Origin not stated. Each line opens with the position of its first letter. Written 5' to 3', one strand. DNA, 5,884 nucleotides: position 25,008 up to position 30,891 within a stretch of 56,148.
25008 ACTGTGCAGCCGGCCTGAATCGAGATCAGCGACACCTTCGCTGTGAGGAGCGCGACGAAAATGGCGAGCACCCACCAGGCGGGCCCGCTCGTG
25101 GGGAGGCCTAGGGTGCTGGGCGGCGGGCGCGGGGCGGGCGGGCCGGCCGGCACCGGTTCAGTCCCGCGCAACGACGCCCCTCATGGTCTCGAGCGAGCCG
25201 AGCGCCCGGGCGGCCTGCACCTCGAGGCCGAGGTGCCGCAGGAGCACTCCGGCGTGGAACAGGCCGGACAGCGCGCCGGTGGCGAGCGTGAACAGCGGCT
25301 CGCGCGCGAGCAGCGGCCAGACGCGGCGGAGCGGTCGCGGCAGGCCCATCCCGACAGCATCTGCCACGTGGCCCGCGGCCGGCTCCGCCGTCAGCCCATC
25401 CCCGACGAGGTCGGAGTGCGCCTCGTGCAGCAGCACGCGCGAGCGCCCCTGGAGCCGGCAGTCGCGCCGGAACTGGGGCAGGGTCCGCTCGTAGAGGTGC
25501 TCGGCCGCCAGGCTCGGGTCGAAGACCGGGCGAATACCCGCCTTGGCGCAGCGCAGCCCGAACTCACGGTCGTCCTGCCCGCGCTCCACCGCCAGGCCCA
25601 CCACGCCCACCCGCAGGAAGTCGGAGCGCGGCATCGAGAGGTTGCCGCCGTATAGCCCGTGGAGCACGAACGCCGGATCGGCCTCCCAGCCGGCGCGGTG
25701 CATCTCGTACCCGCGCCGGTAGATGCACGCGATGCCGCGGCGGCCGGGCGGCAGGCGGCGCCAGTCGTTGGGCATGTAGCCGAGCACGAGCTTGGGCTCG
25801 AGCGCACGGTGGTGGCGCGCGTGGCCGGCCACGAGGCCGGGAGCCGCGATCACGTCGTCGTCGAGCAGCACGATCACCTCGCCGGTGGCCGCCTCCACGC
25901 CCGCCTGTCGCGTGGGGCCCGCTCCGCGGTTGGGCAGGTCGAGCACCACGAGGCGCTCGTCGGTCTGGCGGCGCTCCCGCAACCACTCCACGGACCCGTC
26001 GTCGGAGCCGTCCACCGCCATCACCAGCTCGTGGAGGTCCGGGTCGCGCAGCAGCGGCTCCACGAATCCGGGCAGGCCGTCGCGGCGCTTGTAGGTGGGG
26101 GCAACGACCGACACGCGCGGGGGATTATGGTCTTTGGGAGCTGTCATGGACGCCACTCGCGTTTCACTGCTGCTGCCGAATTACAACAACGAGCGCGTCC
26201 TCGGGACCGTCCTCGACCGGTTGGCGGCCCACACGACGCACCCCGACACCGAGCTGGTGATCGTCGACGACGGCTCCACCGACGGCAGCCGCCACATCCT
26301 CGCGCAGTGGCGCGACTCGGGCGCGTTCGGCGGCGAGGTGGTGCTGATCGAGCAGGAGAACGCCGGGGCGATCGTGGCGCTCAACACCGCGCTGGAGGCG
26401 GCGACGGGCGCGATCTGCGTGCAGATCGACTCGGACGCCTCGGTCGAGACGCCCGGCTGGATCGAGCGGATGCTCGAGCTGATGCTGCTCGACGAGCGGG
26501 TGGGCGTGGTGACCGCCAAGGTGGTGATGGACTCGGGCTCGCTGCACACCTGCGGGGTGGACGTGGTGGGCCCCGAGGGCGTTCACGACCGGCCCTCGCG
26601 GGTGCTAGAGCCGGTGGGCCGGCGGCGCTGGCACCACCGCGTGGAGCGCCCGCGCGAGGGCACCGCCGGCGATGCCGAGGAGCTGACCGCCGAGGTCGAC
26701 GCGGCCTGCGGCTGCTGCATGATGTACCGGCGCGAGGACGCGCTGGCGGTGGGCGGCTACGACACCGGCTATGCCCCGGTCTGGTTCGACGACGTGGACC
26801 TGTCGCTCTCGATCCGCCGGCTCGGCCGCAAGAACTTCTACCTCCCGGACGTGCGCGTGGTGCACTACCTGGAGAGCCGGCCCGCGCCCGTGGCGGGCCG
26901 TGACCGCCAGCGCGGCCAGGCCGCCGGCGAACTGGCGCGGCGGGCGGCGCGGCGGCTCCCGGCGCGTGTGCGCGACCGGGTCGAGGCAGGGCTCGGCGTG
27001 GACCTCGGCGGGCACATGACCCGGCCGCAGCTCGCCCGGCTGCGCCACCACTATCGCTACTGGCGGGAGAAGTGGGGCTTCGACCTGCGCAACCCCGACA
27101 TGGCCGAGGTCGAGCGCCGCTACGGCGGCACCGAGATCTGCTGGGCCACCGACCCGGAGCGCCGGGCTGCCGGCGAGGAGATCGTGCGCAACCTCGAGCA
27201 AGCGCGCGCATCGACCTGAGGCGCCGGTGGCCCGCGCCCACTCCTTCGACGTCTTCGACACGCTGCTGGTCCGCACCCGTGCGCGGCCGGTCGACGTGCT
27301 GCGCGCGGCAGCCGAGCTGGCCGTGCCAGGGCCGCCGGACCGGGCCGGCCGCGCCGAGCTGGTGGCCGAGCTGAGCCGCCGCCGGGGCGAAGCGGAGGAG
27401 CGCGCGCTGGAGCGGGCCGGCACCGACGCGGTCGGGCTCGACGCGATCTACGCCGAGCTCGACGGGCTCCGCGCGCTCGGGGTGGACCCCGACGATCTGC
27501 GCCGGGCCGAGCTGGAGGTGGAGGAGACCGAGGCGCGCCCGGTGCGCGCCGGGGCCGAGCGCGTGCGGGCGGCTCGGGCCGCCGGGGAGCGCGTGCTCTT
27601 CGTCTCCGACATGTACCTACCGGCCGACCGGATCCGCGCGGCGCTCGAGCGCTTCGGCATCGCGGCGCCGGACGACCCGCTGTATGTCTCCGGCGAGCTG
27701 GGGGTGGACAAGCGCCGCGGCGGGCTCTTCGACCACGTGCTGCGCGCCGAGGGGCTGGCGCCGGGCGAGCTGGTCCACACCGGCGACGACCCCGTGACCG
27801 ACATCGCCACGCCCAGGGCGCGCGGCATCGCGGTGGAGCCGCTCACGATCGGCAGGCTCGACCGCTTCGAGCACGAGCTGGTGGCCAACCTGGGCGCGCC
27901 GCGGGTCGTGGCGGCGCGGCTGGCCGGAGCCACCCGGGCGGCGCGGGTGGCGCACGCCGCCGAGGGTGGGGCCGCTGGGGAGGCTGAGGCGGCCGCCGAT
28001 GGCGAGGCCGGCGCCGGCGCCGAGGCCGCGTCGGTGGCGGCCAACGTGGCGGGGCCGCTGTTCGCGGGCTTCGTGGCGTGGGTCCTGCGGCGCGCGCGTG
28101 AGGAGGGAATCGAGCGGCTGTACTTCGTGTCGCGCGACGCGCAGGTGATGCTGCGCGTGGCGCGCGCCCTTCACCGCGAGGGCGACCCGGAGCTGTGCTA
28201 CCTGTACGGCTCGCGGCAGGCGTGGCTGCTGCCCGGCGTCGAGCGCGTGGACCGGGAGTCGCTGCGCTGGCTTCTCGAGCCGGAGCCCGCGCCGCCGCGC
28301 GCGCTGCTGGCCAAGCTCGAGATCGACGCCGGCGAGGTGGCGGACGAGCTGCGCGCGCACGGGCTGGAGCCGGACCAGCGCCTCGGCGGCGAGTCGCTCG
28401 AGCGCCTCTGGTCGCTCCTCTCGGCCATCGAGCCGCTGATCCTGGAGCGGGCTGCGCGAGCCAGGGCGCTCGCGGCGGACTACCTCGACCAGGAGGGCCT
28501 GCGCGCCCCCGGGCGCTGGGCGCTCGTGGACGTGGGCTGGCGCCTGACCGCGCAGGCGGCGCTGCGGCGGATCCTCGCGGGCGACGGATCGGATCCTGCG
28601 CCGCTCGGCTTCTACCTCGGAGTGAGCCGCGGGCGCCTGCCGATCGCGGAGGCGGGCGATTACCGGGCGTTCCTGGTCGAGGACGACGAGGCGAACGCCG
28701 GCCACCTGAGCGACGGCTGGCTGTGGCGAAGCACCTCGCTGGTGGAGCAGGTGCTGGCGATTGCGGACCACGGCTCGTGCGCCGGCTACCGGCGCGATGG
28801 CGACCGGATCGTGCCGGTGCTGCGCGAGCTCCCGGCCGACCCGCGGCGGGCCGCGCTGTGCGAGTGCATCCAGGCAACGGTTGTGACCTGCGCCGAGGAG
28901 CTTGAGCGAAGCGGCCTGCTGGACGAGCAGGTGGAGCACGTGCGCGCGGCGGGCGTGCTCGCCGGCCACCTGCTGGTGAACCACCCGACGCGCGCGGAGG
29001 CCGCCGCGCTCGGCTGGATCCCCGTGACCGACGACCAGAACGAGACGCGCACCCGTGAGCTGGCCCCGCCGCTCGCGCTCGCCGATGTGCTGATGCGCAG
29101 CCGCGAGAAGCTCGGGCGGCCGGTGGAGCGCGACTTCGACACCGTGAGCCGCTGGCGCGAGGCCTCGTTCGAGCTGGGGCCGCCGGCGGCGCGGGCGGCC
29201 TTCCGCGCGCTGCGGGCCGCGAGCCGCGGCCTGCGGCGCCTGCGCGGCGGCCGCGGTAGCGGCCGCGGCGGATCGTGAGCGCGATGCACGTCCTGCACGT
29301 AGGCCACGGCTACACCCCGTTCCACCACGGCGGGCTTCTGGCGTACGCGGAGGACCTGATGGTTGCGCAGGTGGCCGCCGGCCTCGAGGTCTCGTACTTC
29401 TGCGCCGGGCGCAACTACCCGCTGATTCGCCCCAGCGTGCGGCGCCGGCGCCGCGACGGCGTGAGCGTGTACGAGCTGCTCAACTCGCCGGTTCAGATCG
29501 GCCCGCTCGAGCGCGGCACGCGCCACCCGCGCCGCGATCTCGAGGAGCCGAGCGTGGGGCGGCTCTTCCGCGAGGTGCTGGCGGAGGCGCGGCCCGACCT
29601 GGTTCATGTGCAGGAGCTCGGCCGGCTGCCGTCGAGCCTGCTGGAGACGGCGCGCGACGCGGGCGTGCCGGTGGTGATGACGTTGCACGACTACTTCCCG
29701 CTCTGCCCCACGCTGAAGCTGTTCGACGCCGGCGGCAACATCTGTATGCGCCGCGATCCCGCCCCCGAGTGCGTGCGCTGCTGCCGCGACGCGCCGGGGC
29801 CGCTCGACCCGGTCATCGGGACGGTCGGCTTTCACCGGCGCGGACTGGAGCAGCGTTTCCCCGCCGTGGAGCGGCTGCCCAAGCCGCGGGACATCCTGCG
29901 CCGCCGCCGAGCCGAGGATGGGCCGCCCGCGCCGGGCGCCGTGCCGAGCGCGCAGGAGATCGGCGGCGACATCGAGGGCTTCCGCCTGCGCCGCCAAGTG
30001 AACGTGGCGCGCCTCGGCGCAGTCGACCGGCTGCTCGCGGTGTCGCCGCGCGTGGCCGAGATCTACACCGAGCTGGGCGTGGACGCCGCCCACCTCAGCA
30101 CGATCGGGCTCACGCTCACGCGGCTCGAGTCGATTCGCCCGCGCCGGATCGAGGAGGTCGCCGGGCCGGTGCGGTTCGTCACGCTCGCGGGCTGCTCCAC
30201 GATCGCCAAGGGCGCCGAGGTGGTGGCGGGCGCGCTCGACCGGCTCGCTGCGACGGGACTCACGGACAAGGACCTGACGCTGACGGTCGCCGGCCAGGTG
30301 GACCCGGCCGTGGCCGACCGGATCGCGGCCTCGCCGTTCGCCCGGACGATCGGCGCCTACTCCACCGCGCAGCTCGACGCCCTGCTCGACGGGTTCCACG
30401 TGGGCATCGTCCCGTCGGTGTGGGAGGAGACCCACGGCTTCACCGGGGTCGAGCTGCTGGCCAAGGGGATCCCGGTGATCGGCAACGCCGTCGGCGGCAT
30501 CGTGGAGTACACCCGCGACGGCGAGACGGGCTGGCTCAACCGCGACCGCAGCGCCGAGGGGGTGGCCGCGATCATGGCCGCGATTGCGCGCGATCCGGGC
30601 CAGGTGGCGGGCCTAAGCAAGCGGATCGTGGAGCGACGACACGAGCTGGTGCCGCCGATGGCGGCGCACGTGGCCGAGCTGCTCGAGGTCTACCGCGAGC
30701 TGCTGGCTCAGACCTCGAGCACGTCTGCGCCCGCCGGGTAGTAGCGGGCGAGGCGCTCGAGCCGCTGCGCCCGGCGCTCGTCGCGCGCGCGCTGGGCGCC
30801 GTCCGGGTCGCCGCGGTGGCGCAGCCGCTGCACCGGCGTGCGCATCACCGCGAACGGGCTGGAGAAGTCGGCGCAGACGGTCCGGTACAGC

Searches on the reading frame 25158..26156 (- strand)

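Call 10: search_protein_families(library=pfam, proteins=[window:25158-26156:-], max_evalue=0.001)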
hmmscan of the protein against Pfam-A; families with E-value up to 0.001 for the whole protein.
window:25158-26156:- (332 aa): 2 families
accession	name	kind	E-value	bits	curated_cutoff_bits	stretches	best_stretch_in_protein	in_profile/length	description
PF00535.33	Glycos_transf_2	-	1.5e-17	64.5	23.3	1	16-126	1-113/168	Glycosyl transferase family 2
PF13641.12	Glyco_tranf_2_3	-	1.7e-09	38.5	27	1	13-234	1-225/230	Glycosyltransferase like family 2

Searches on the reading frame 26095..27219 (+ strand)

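Call 10: search_protein_families(library=pfam, proteins=[window:26095-27219:+], max_evalue=0.001)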
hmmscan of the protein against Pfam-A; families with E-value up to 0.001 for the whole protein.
window:26095-27219:+ (374 aa): 2 families
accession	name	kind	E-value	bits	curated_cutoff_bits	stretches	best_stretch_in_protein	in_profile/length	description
PF00535.33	Glycos_transf_2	-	8.7e-25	88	23.3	1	24-214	1-162/168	Glycosyl transferase family 2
PF13641.12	Glyco_tranf_2_3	-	2.8e-18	67.2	27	1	22-273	2-224/230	Glycosyltransferase like family 2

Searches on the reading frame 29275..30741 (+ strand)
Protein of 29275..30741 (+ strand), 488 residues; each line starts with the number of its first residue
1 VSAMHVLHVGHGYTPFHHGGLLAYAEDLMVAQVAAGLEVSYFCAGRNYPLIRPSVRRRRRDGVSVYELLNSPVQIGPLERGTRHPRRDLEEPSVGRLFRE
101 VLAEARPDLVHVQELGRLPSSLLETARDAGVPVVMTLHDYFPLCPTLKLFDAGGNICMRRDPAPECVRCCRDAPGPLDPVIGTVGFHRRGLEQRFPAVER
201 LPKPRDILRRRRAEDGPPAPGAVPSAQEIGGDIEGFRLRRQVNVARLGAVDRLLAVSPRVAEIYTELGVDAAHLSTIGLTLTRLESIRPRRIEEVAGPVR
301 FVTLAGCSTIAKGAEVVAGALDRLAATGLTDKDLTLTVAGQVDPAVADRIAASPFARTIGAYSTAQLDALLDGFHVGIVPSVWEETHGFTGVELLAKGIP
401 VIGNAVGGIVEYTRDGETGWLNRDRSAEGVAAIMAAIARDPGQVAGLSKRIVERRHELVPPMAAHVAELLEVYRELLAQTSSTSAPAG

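Call 10: search_protein_families(library=pfam, proteins=[window:29275-30741:+], max_evalue=0.001)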
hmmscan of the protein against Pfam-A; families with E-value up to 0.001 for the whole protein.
window:29275-30741:+ (488 aa): 5 families
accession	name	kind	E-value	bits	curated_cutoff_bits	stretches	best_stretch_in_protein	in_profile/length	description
PF13579.12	Glyco_trans_4_4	-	3.1e-14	54.1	29.7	1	19-140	1-104/158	Glycosyl transferase 4-like domain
PF13439.12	Glyco_transf_4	-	6.4e-13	49.5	28.5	1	19-142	2-108/170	Glycosyltransferase Family 4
PF13692.12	Glyco_trans_1_4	-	8.3e-12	46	27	1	311-439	14-141/142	Glycosyl transferases group 1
PF00534.26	Glycos_transf_1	-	4.2e-10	39.9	26.4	1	310-443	26-161/172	Glycosyl transferases group 1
PF20706.3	GT4-conflict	-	3e-05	23.6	26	1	248-416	145-323/385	Family 4 Glycosyltransferase in conflict systems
